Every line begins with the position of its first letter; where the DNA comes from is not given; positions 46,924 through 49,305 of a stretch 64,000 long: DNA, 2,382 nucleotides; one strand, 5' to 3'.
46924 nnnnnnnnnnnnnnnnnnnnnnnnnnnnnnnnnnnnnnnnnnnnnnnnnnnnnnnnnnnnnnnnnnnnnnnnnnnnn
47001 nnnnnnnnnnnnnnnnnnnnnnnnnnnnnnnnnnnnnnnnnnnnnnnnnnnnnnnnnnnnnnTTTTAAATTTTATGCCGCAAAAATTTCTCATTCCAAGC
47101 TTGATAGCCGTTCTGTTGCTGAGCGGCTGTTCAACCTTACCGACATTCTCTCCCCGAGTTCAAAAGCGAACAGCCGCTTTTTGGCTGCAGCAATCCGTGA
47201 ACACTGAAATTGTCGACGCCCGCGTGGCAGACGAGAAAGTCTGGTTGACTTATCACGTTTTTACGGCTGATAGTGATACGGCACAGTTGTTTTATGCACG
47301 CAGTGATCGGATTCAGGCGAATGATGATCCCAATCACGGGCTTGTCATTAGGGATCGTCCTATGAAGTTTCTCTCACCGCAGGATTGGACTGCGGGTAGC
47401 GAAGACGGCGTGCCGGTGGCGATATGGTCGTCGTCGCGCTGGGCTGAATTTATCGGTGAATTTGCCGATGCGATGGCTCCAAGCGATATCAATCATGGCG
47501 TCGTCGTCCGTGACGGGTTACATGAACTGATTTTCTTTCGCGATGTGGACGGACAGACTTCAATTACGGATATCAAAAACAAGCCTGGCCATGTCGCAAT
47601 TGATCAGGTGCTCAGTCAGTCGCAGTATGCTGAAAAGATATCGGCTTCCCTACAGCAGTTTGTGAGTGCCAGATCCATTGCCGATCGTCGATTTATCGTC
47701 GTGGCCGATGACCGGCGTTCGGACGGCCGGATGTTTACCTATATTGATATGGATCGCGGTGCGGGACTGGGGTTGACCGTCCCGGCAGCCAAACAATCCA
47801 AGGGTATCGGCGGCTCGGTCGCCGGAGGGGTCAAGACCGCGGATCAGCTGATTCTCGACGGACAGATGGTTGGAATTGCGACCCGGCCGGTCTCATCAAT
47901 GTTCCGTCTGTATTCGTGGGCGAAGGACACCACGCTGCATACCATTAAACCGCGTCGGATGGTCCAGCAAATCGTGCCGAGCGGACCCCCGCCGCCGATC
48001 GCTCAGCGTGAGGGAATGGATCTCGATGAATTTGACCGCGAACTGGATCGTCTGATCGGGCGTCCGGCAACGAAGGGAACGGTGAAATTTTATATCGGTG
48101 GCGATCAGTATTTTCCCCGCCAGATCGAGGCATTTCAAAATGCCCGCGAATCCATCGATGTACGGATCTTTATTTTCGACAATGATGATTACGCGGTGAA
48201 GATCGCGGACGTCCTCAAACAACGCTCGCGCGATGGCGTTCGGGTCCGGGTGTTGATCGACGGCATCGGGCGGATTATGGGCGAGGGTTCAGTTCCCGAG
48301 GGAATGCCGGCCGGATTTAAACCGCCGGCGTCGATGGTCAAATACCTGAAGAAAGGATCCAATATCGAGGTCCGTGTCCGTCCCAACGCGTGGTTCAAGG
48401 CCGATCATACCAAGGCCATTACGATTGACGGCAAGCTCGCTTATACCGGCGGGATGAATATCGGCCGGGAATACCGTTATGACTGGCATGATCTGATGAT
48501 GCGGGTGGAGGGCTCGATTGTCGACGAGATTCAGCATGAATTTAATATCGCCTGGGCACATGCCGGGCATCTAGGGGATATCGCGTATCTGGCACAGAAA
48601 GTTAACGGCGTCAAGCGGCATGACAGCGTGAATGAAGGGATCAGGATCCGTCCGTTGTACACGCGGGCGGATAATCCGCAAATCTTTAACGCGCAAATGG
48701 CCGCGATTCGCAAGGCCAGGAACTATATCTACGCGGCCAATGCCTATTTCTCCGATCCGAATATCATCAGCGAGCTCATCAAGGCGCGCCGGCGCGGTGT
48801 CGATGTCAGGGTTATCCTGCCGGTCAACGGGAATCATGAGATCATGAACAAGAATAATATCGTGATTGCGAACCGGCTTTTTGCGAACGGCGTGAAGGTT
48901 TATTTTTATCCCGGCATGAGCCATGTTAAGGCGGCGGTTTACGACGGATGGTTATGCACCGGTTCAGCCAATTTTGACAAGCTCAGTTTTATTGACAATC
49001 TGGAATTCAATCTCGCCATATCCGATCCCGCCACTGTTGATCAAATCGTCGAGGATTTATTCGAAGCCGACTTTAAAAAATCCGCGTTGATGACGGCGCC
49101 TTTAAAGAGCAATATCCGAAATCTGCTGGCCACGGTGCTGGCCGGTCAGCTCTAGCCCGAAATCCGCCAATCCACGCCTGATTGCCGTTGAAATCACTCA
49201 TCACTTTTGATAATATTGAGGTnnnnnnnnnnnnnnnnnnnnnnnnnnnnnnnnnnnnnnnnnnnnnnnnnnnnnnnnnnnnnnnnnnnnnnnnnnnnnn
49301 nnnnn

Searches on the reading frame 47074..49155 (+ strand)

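Call 25: search_protein_families(library=pfam, proteins=[window:47074-49155:+], max_evalue=0.01)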
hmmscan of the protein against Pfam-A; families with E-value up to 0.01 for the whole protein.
window:47074-49155:+ (693 aa): 4 families
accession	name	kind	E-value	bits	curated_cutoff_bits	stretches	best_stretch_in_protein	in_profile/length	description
PF13091.12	PLDc_2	-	1.7e-38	131.9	27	2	543-661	3-127/132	PLD-like domain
PF00614.28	PLDc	-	0.00012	22.3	21.9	1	444-467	5-28/28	Phospholipase D Active site motif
PF17941.7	PP_kinase_C_1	-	0.0016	18.5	25.7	1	560-616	48-100/167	Polyphosphate kinase C-terminal domain 1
PF13090.12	PP_kinase_C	-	0.0042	17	25.8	0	547-582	26-61/172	Polyphosphate kinase C-terminal domain 2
